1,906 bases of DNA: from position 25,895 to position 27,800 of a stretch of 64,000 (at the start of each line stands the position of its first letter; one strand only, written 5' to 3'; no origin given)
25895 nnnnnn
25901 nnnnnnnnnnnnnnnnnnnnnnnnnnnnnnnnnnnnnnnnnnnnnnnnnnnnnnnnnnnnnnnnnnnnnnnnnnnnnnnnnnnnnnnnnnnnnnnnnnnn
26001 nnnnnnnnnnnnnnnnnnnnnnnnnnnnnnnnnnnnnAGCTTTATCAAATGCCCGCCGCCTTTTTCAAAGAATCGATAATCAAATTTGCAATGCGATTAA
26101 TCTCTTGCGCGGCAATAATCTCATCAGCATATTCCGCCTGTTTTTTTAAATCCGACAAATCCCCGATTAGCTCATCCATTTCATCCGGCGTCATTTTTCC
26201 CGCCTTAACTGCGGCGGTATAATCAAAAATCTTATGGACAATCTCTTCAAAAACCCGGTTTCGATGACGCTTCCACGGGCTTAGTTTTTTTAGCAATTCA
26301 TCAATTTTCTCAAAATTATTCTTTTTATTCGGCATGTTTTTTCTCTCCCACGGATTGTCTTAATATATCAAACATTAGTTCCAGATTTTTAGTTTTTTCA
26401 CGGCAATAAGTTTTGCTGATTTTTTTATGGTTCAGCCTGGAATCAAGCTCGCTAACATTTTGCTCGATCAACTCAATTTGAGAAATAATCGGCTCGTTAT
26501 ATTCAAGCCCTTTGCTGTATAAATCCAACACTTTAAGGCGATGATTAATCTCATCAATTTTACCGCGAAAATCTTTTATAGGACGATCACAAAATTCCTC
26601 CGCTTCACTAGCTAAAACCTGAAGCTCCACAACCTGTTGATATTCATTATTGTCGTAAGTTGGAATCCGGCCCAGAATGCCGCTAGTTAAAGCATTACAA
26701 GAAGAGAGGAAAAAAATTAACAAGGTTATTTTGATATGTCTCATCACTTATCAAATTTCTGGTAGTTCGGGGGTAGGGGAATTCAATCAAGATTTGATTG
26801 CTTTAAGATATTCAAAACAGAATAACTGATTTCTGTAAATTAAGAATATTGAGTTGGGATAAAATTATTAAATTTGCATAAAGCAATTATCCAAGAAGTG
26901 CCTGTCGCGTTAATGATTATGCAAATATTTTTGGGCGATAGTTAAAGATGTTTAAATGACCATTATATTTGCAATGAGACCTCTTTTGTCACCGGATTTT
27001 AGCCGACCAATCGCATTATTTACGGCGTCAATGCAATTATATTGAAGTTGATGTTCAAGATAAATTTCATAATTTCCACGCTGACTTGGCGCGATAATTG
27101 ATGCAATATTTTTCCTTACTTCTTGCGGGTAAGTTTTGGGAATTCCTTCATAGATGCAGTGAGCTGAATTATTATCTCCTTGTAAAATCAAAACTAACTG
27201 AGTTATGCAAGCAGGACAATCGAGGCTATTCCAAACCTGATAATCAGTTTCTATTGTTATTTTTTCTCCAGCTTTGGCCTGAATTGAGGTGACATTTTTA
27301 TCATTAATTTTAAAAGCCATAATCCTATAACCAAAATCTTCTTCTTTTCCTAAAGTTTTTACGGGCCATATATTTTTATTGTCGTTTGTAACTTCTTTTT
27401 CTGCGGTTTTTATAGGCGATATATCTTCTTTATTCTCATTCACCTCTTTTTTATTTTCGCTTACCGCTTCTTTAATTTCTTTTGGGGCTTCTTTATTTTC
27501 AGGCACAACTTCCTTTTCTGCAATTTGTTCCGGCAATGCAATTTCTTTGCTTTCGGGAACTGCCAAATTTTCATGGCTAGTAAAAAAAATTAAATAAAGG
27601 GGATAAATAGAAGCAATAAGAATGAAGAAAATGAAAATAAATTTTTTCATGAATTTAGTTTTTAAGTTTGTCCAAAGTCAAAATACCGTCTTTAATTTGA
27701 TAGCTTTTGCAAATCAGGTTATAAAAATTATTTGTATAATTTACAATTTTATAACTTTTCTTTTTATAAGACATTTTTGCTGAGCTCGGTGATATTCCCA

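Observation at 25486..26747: Three-gene operon of lipoprotein, small helical protein and SLATT-like 2-TM protein, with none of the usual SLATT partners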

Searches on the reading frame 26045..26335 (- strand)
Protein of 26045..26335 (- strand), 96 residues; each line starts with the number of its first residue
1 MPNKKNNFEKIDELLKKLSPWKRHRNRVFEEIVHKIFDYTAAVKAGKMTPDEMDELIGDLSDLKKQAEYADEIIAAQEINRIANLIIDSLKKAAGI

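Call 3: search_protein_families(library=pfam, proteins=[window:26045-26335:-], max_evalue=1)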
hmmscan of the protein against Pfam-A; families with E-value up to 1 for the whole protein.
window:26045-26335:- (96 aa): 4 families
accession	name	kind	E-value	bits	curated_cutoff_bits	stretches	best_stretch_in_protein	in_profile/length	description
PF00521.26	DNA_topoisoIV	-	0.034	13.4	31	1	5-82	348-426/432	DNA gyrase/topoisomerase IV, subunit A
PF15478.11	LKAAEAR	-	0.038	14.6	27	1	5-67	2-64/137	Family of unknown function with LKAAEAR motif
PF25569.1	TPR_ZFYVE26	-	0.076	13.7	27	1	4-65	15-72/123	ZFYVE26-like, TPR repeats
PF18493.6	DUF5617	-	0.34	11.6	26.3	0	20-64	39-74/90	Domain of unknown function (DUF5617)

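Call 4: search_protein_families(library=ncbifam, proteins=[window:26045-26335:-], max_evalue=1)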
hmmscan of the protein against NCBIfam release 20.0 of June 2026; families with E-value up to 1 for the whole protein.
window:26045-26335:- (96 aa): 0 families

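Call 5: search_protein_families(library=padloc, proteins=[window:26045-26335:-], max_evalue=1)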
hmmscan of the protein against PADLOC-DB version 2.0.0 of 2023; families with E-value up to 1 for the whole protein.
window:26045-26335:- (96 aa): 0 families

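Call 35: find_homologous_proteins(query=window:26045-26335:-, max_evalue=0.01)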
Query window:26045-26335:- (96 aa): 2 proteins with E <= 0.01 among 7 candidates.
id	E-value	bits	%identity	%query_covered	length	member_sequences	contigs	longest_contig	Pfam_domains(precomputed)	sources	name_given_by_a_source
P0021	4.5e-55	201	100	100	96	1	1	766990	-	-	-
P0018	1.7e-40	155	78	100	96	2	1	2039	-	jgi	jgi:hypothetical protein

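Call 73: predict_structure(alignment_id=A2)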
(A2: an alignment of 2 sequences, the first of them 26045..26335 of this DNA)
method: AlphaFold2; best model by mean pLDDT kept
length: 96 residues; sequences in the alignment: 2
mean_pLDDT: 83.3   pTM: 0.74
mean pLDDT of the five models: 83.3, 82.4, 78.7, 77.7, 77.6
residues with pLDDT >= 90: 13; 70-90: 77; 50-70: 2; < 50: 4
segments of 3 or more residues with pLDDT < 50: 1-4
pLDDT, mean of each block of 10 residues (from residue 1): 66 90 83 89 83 87 83 83 89 76
secondary structure, 60 per line:
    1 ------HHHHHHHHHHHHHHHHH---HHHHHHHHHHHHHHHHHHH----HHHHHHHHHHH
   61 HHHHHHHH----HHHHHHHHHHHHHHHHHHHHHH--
elements in order: H7-23 H27-45 H50-68 H73-94

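Call 74: search_protein_representatives(alignment_id=A2)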
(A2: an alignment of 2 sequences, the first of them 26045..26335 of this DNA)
Query: 2 sequences, 96 profile positions. Proteins with E-value up to 0.001 (for the whole library): 18; up to 1e-10: 5; up to 1e-30: 1. The best 18 are listed.
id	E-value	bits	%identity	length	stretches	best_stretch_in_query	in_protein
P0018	2.6e-55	200.7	-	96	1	1-96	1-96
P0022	1.6e-19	86.0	-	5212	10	19-80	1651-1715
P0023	7.0e-18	80.7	-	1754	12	8-82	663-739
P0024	6.8e-17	77.6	-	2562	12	11-84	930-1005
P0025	3.2e-11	59.4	-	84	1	10-86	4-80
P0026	1.4e-10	57.4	-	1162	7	19-77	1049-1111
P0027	3.1e-09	53.0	-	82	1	11-88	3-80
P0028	2.6e-08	50.0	-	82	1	14-87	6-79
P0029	1.7e-07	47.4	-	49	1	48-94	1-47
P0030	2.1e-07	47.2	-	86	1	13-92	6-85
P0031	5.1e-07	45.9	-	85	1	28-92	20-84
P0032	9.2e-07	45.1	-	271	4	35-73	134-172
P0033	6.3e-06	42.4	-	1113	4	21-85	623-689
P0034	6.6e-06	42.3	-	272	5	39-70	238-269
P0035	1.7e-05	41.1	-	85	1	10-92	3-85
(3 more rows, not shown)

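Call 78: find_encoding_contigs(protein=P0025, flank=4000, max_places=4)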
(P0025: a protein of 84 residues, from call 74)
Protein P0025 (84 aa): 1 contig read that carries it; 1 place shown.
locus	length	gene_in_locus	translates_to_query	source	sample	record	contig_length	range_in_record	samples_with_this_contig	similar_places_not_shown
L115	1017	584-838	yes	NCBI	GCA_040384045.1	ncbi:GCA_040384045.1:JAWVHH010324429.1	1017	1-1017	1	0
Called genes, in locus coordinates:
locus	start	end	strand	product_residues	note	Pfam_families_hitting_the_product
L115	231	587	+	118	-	-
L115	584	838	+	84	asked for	-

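Call 84: fold_search(model_id=the predicted structure, library=pdb)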
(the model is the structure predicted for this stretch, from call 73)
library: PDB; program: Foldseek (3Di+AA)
matches with E <= 10: 179; with E <= 0.001: 0
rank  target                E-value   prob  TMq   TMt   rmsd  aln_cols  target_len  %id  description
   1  6xcq                  4.0e-01  0.77  0.51  0.16   5.0       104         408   13  Erythromycin esterase EreC, mutant H289N in its closed conformation (released 2021-02-17)
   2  1v9v_MODEL_1_A        4.5e-01  0.66  0.47  0.41   5.0        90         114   19  Solution structure of putative domain of human KIAA0561 protein (released 2005-03-01)
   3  4hwc_A                5.0e-01  0.60  0.42  0.46   9.2        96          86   10  Structure of ATBAG1 (released 2013-05-29)
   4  2m9x_MODEL_1_A        5.3e-01  0.92  0.60  0.52   5.8       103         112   14  Solution NMR Structure of Microtubule-associated serine/threonine-protein kinase 1 from Homo sapiens, Northeas (released 2013-07-10)
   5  7tgh_V1               5.9e-01  0.91  0.64  0.17   3.7        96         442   17  Cryo-EM structure of respiratory super-complex CI+III2 from Tetrahymena thermophila (released 2022-04-06)
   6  7dgu                  5.9e-01  0.87  0.58  0.58   3.7        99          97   18  De novo designed protein H4A1R (released 2021-11-24)
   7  7arc_F                6.6e-01  0.89  0.63  0.18   4.4       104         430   14  Cryo-EM structure of Polytomella Complex-I (peripheral arm) (released 2021-12-08)
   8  6zr2_F                6.6e-01  0.82  0.59  0.17   5.0       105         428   17  Cryo-EM structure of respiratory complex I in the active state from Mus musculus at 3.1 A (released 2020-10-21)
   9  1u89_MODEL_1_A        6.6e-01  0.75  0.54  0.42   4.5       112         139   18  Solution structure of VBS2 fragment of talin (released 2005-01-18)
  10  7dgy                  8.2e-01  0.60  0.44  0.43   8.6        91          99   13  De novo designed protein H4C2R (released 2021-12-15)
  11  1yo7_A                9.7e-01  0.54  0.51  0.43   5.4       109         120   15  Re-engineering topology of the homodimeric ROP protein into a single-chain 4-helix bundle (released 2005-02-15)
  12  4hwc_E                9.7e-01  0.33  0.39  0.42  10.2        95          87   12  Structure of ATBAG1 (released 2013-05-29)
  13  9u78_A                1.0e+00  0.77  0.59  0.51   3.9       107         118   13  Single Chain Protein of De Novo Designed Helix Bundles-4EH2 with KDPV Loop (released 2025-04-09)
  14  8fvt_A                1.1e+00  0.28  0.38  0.38  10.4       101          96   17  Multi-state design of two-state switchable hinge proteins (released 2023-08-16)
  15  8iao_F                1.3e+00  0.69  0.61  0.17   4.1       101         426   17  Respiratory complex CI:CIII2, type I, Wild type mouse under thermoneutral temperature (released 2024-09-18)
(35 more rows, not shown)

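Call 85: find_encoding_contigs(protein=P0030, flank=5000, max_places=5)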
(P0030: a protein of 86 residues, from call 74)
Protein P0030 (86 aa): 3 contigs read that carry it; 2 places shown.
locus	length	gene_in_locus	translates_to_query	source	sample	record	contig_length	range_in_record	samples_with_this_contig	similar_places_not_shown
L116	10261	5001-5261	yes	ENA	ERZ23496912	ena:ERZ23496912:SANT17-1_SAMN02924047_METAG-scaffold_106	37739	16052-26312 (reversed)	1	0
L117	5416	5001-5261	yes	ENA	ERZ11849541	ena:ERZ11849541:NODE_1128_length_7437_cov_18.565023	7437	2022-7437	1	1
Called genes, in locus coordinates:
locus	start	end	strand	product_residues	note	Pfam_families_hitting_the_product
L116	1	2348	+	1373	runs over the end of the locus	-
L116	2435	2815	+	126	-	-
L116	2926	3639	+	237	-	PF00149:Metallophos, PF12850:Metallophos_2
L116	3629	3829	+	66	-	-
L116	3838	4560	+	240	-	-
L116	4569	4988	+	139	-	-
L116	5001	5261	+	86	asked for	-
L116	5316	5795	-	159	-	PF13441:Gly-zipper_YMGG, PF05433:Rick_17kDa_Anti, PF13436:Gly-zipper_OmpA (faint), PF13488:Gly-zipper_Omp (weak)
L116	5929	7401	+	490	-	PF04055:Radical_SAM (weak)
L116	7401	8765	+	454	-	-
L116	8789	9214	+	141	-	-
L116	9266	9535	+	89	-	-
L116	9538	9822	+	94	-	-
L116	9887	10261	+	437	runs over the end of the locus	-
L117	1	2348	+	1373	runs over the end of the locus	-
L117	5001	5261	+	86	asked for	-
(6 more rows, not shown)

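Call 86: find_encoding_contigs(protein=P0027, flank=5000, max_places=5)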
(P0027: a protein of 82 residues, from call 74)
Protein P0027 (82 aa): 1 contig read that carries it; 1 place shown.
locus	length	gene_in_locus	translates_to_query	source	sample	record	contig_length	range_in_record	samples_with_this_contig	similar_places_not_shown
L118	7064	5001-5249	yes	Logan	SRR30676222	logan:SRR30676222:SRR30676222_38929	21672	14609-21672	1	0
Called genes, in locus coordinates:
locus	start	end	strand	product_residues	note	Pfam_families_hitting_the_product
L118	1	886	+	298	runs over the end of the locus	-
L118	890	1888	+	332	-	-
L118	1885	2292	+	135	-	-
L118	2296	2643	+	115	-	-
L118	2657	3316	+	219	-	-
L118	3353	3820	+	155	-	PF08291:Peptidase_M15_3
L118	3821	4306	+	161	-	-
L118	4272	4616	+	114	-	-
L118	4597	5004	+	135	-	-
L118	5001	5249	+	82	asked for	-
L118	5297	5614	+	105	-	PF11351:GTA_holin_3TM (weak)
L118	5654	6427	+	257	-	PF00226:DnaJ, PF01556:DnaJ_C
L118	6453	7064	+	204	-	?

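Call 87: find_encoding_contigs(protein=P0035, flank=5000, max_places=5)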
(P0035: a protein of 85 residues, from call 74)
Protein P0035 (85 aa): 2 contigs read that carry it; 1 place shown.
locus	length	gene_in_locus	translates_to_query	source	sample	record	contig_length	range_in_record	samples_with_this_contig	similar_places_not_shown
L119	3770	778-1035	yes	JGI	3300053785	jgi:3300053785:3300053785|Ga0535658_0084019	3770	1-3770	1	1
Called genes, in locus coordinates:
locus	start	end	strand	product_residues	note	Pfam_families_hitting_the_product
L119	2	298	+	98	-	?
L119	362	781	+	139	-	-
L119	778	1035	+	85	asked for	-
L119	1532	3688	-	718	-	PF00580:UvrD-helicase, PF01443:Viral_helicase1 (faint), PF13245:AAA_19, PF13604:AAA_30 (faint), PF13361:UvrD_C, PF13538:UvrD_C_2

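Call 90: search_protein_families(library=phrogs, proteins=[window:26045-26335:-, L118:4597-5004:+, L118:5001-5249:+, L118:5297-5614:+, L118:3821-4306:+, L118:4239-4616:+, L118:3353-3820:+], max_evalue=0.01)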
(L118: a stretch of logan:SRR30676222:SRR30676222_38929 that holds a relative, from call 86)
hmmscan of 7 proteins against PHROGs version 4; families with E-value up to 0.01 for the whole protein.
window:26045-26335:- (96 aa): 2 families
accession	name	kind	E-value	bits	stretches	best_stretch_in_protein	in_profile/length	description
phrog_4380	-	unknown function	0.0021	19.1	0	52-76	42-66/195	-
phrog_1034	-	unknown function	0.0054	17.8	0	52-76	41-65/106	-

L118:4597-5004:+ (135 aa): 0 families

L118:5001-5249:+ (82 aa): 0 families

L118:5297-5614:+ (105 aa): 1 family
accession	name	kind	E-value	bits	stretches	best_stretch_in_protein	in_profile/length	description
phrog_3427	-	lysis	5.3e-08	34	1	9-67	68-128/141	holin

L118:3821-4306:+ (161 aa): 7 families
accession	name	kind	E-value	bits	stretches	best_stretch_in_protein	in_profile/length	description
phrog_739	-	lysis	4.1e-09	37.7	1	4-127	5-118/122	Rz-like spanin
phrog_13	-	lysis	0.0016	19.5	1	9-118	7-110/154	Rz-like spanin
phrog_89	-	lysis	0.0024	18.8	1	6-74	6-74/143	Rz-like spanin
phrog_214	-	lysis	0.0031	18.4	1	6-71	10-80/176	Rz-like spanin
phrog_1955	-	unknown function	0.0061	17.8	0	7-60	10-61/106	-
phrog_13369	-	unknown function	0.0067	16.8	1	41-93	219-271/305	-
phrog_1152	-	lysis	0.007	17.3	1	4-86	9-87/127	Rz-like spanin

L118:4239-4616:+ (125 aa): 1 family
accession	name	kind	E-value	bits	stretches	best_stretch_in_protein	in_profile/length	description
phrog_812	-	lysis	3.5e-06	28.1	1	12-123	4-94/102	Rz-like spanin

L118:3353-3820:+ (155 aa): 4 families
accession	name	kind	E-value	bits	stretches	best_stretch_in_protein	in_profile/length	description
phrog_894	-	lysis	9.6e-47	160.8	1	1-155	44-190/389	endolysin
phrog_17373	-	other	1.8e-09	38.6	1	43-127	45-122/224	peptidase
phrog_25247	-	other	1.1e-05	25.7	1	37-90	422-475/520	peptidase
phrog_28234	-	lysis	0.00078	19.6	1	40-78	275-314/372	endolysin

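Call 103: find_related_loci(query=L118:4597-5004:+, collection=viral_contigs, flank=2500)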
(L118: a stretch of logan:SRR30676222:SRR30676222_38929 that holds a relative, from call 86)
Query L118:4597-5004:+ (135 aa) in viral_contigs; peptide patterns used: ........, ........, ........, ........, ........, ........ (x = any residue, [..] = any of these).
13 stretches matched a pattern, but none encodes a relative of the query by tblastn (E <= 1e-3).

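Call 124: search_protein_families(library=pfam, proteins=[P0023, P0026, P0032, P0034, P0033], max_evalue=0.001)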
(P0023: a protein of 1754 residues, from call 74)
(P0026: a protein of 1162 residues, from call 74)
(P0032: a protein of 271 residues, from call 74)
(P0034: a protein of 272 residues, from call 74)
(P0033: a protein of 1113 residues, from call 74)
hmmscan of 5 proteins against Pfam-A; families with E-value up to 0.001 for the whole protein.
P0023 (1754 aa): 17 families
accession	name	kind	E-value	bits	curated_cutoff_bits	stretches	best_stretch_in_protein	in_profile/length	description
PF00672.30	HAMP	-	7.3e-129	420.5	25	14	1232-1282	2-52/53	HAMP domain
PF18947.5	HAMP_2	-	2.4e-110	361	24.3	13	851-910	3-62/67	HAMP domain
PF04108.17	ATG17_like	-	3.6e-21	76.5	43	0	1260-1421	118-235/355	Autophagy protein ATG17-like domain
PF14523.12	Syntaxin_2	-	5e-19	69.1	26.5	0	1183-1260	3-75/134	Syntaxin-like protein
PF25547.1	WXG100_2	-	5.2e-18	65.9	27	0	1313-1383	37-108/150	WXG100 like domain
PF07817.19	GLE1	-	3.5e-17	63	24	0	890-966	16-88/250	GLE1-like protein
PF12116.14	SpoIIID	-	3.5e-15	56.3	27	0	1222-1252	37-67/82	Stage III sporulation protein D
PF19844.4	DUF6319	-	8e-14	52.2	23.9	0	1620-1665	31-77/115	Family of unknown function (DUF6319)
PF04513.17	Baculo_PEP_C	-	2.2e-13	50.9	38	0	584-691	3-90/140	Baculovirus polyhedron envelope protein, PEP, C terminus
PF24564.1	DUF7605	-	7.1e-10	39.5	27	0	845-927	53-137/183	Domain of unknown function (DUF7605)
PF07464.16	ApoLp-III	-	8e-10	39.5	36.3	0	952-1058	23-127/146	Apolipophorin-III precursor (apoLp-III)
PF19493.4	Trypco1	-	4.8e-09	37.1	24.6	0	1374-1429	7-61/98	Trypsin-co-occurring domain 1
PF05478.16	Prominin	-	1.6e-08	33.6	34.3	0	1217-1374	257-413/799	Prominin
PF25257.1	DUF7858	-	4.5e-08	33.7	27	0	1291-1347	6-62/170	Family of unknown function (DUF7858)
PF21121.2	Nup49_C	-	4.5e-05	24.4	28.5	0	582-653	10-83/87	Nucleoporin Nup49 C-terminal helical region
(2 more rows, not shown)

P0026 (1162 aa): 12 families
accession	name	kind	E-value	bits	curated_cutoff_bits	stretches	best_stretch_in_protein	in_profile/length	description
PF04851.21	ResIII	-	1.8e-19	70.7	22.5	1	129-315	3-163/164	Type III restriction enzyme, res subunit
PF00271.37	Helicase_C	-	5.9e-17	62.3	23.5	1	438-547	5-109/110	Helicase conserved C-terminal domain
PF00270.35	DEAD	-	1.8e-12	47.8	26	1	139-315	6-161/167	DEAD/DEAH box helicase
PF08986.15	DUF1889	-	3.7e-06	27.3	26.9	0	687-716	55-85/96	Domain of unknown function (DUF1889)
PF14882.11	INT_rpt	-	2.2e-05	25.1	26.5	0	1113-1139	2-27/55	Integrase repeat unit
PF13406.11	SLT_2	-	3e-05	23.8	24.3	0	918-973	21-75/292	Transglycosylase SLT domain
PF00360.26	PHY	-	3.7e-05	23.6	27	0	879-923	134-177/183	Phytochrome region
PF13401.12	AAA_22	-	4.7e-05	24.2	27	0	147-300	3-105/130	AAA domain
PF00437.27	T2SSE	-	0.00061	19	24.9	0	134-184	127-176/370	Type II/IV secretion system protein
PF18766.7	SWI2_SNF2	-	0.00088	19.4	26.7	0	139-320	8-161/221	SWI2/SNF2 ATPase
PF05127.21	NAT10_TcmA_helicase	-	0.0009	19.6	22.7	0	154-227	2-58/176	RNA cytidine acetyltransferase NAT10/TcmA, helicase domain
PF12775.13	AAA_7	-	0.00099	19.1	25.8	0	135-207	19-90/181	P-loop containing dynein motor region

P0032 (271 aa): 1 family
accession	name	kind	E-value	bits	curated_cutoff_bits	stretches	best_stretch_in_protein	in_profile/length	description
PF09851.14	SHOCT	-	1.7e-06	28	27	0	33-49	5-21/28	Short C-terminal domain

P0034 (272 aa): 6 families
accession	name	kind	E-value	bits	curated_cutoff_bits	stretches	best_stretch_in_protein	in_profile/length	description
PF09851.14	SHOCT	-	3.5e-13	49.3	27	0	185-200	6-21/28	Short C-terminal domain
PF18495.6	VbhA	-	1.1e-08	35.3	25.9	0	134-148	28-42/47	Antitoxin VbhA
PF08044.16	DUF1707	-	1.4e-06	28.7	27.6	0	36-51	18-33/53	DUF1707 SHOCT-like domain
PF20612.3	SHOCT_2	-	5.9e-06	26.8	24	0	125-148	12-35/53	SHOCT domain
PF09693.15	Phage_XkdX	-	1e-05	25.9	23.5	0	138-151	24-37/40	Phage uncharacterised protein (Phage_XkdX)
PF05120.17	GvpG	-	3.7e-05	24.2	30.6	0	34-49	41-56/67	Gas vesicle protein G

P0033 (1113 aa): 14 families
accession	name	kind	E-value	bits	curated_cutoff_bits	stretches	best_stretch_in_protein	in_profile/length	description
PF00672.30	HAMP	-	1.8e-69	230.3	25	7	903-953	2-52/53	HAMP domain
PF18947.5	HAMP_2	-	8.2e-55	183.1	24.3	7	614-676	3-65/67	HAMP domain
PF04108.17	ATG17_like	-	1.5e-11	44.9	43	0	622-774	112-240/355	Autophagy protein ATG17-like domain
PF07464.16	ApoLp-III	-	3e-09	37.6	36.3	0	1032-1102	62-132/146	Apolipophorin-III precursor (apoLp-III)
PF25547.1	WXG100_2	-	6.4e-08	33.1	27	0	610-690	31-105/150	WXG100 like domain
PF24564.1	DUF7605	-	1.8e-07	31.7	27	0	608-688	53-135/183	Domain of unknown function (DUF7605)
PF07817.19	GLE1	-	1.9e-07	31.1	24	0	745-830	15-97/250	GLE1-like protein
PF04513.17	Baculo_PEP_C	-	2.7e-07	31.2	38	0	1031-1098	34-90/140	Baculovirus polyhedron envelope protein, PEP, C terminus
PF05478.16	Prominin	-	1.2e-06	27.4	34.3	0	521-677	258-413/799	Prominin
PF12116.14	SpoIIID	-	2e-06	28.2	27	0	985-1012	37-64/82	Stage III sporulation protein D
PF14523.12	Syntaxin_2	-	7.1e-06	26.5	26.5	0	946-1023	3-75/134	Syntaxin-like protein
PF10157.14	BORCS6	-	2.3e-05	24.9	35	0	608-672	7-73/101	BLOC-1-related complex sub-unit 6 C-terminal helix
PF06103.16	DUF948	-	0.00012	22.7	37.2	0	618-646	50-78/89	Bacterial protein of unknown function (DUF948)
PF21121.2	Nup49_C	-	0.00027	21.9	28.5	0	620-692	9-83/87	Nucleoporin Nup49 C-terminal helical region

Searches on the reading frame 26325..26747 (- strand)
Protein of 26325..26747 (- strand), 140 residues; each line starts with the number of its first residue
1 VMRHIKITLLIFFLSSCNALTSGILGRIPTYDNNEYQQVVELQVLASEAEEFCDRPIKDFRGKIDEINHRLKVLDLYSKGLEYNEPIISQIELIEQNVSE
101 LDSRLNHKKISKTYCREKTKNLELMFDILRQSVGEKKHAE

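Call 3: search_protein_families(library=pfam, proteins=[window:26325-26747:-], max_evalue=1)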
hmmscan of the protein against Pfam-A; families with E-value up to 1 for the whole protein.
window:26325-26747:- (140 aa): 3 families
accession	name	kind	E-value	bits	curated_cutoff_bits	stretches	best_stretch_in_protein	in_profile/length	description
PF23370.1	Vp20_capsid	-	0.043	13.8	27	1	9-47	59-97/176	Capsid protein Vp20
PF10046.14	BLOC1_2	-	0.075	13.8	33.4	0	42-82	53-92/96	Biogenesis of lysosome-related organelles complex-1 subunit 2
PF09716.15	ETRAMP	-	0.25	11.8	29.1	1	2-66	1-46/81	Malarial early transcribed membrane protein (ETRAMP)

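Call 4: search_protein_families(library=ncbifam, proteins=[window:26325-26747:-], max_evalue=1)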
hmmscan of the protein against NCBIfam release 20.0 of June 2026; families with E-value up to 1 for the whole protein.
window:26325-26747:- (140 aa): 2 families
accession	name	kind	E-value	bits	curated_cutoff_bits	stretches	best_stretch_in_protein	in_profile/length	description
NF033194.1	lipo_EMYY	hypoth_equivalog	0.0067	15.7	100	1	37-120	92-173/292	EMYY motif lipoprotein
NF047958.1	broad_LIC11966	domain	0.019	15.3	40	1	81-115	3-37/134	LIC11966 family surface protein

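Call 5: search_protein_families(library=padloc, proteins=[window:26325-26747:-], max_evalue=1)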
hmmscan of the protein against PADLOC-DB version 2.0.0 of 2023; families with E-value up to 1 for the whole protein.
window:26325-26747:- (140 aa): 0 families

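Call 29: find_homologous_proteins(query=window:26325-26747:-, max_evalue=0.01)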
Query window:26325-26747:- (140 aa): 2 proteins with E <= 0.01 among 10 candidates.
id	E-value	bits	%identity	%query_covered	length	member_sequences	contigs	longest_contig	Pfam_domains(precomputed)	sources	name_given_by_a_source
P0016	1.2e-84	299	100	99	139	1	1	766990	-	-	-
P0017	1.2e-56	208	70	99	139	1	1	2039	-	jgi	jgi:hypothetical protein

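Call 30: find_encoding_contigs(protein=P0017, flank=3000)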
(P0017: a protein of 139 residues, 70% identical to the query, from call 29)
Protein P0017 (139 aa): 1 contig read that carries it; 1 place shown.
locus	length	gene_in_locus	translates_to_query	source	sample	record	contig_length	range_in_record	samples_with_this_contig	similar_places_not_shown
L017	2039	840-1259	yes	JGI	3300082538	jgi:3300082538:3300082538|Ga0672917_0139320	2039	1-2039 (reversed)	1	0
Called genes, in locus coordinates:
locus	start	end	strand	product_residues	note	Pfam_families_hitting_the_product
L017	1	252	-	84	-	?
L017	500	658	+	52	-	-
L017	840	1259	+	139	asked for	-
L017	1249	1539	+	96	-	-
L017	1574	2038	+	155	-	?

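Call 51: search_protein_families(library=pfam, proteins=[L017:500-658:+], max_evalue=0.01)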
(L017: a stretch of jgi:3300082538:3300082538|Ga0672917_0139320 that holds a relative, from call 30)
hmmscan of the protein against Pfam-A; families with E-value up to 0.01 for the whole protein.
L017:500-658:+ (52 aa): 0 families

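Call 90: search_protein_families(library=phrogs, proteins=[window:26325-26744:-], max_evalue=0.01)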
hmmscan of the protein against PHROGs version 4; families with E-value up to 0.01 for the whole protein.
window:26325-26744:- (139 aa): 0 families

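Call 111: search_dna_similar(query=window:26325-26744:-, collection=phages, mode=protein, max_evalue=0.01, max_rows=25)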
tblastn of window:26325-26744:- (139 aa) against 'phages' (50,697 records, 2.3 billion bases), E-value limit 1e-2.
No match.

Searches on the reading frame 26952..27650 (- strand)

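Call 3: search_protein_families(library=pfam, proteins=[window:26952-27650:-], max_evalue=1)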
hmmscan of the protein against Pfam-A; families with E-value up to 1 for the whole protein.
window:26952-27650:- (232 aa): 2 families
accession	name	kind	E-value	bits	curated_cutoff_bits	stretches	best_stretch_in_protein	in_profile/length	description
PF15254.11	CCDC14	-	0.014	14.5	27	1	18-94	258-336/857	Coiled-coil domain-containing protein 14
PF16888.10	YwqH-like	-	0.062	14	33.7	1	59-132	8-74/123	YwqH-like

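Call 4: search_protein_families(library=ncbifam, proteins=[window:26952-27650:-], max_evalue=1)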
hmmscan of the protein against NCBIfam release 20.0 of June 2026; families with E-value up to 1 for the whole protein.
window:26952-27650:- (232 aa): 1 family
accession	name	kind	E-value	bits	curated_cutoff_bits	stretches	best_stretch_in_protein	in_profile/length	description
NF052435.1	BamI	equivalog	0.037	13.9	180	1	43-125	43-119/226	biofilm-associated metzincin protease inhibitor BamI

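Call 5: search_protein_families(library=padloc, proteins=[window:26952-27650:-], max_evalue=1)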
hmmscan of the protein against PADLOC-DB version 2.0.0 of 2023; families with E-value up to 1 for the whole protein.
window:26952-27650:- (232 aa): 2 families
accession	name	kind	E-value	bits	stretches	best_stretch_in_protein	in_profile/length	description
PDLC02094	Cas5b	-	0.064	10.5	1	45-114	141-210/358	-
PDLC04447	PDC-M14A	-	0.12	10.8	1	130-173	7-54/152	-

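Call 90: search_protein_families(library=phrogs, proteins=[window:26952-27650:-], max_evalue=0.01)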
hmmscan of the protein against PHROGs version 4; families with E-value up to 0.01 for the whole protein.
window:26952-27650:- (232 aa): 0 families
